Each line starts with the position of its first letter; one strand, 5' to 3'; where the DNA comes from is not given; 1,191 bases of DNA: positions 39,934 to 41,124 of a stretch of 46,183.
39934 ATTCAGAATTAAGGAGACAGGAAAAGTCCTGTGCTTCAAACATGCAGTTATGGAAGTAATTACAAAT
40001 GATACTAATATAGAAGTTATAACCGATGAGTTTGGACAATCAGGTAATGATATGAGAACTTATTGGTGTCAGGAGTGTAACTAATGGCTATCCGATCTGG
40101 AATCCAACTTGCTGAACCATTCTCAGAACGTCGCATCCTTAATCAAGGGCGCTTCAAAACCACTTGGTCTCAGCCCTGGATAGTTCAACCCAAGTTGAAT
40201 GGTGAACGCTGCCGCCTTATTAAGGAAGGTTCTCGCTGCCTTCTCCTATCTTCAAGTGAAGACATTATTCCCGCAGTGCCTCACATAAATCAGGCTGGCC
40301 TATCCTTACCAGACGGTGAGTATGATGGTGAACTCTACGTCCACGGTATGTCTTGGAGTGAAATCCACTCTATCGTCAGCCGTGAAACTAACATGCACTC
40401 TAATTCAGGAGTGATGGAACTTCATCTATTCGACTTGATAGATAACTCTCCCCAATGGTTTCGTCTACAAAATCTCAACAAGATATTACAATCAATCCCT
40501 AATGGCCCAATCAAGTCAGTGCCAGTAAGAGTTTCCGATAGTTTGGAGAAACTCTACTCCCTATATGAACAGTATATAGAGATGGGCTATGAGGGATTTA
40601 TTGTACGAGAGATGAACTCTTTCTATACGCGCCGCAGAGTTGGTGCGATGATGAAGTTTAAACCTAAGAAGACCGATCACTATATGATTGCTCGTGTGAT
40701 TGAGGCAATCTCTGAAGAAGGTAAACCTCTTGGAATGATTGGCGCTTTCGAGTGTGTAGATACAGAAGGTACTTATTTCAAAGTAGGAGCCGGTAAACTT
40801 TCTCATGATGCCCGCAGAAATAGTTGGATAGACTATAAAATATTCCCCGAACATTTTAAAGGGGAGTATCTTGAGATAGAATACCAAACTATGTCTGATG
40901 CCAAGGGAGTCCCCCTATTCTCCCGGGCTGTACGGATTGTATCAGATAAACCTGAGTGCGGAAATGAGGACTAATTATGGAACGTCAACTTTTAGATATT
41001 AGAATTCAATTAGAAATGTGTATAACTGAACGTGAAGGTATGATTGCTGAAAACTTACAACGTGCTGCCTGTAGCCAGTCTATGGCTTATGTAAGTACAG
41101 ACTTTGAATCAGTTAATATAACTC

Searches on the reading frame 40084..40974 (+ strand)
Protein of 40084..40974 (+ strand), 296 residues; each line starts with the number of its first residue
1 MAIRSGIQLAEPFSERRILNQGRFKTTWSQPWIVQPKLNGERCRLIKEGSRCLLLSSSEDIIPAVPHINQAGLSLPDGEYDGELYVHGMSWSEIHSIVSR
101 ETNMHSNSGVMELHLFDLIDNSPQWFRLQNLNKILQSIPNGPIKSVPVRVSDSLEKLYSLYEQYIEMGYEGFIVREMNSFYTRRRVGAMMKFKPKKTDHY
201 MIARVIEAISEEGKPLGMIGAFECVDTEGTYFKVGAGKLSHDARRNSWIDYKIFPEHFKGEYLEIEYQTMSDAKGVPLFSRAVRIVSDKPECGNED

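Call 37: search_protein_families(library=phrogs, proteins=[window:40084-40974:+], max_evalue=0.001)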
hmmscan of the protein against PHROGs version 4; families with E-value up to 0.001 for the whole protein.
window:40084-40974:+ (296 aa): 1 family
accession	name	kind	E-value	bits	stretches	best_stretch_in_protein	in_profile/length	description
phrog_114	-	DNA, RNA and nucleotide metabolism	4.1e-52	178.6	1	7-291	223-503/634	ATP-dependent DNA ligase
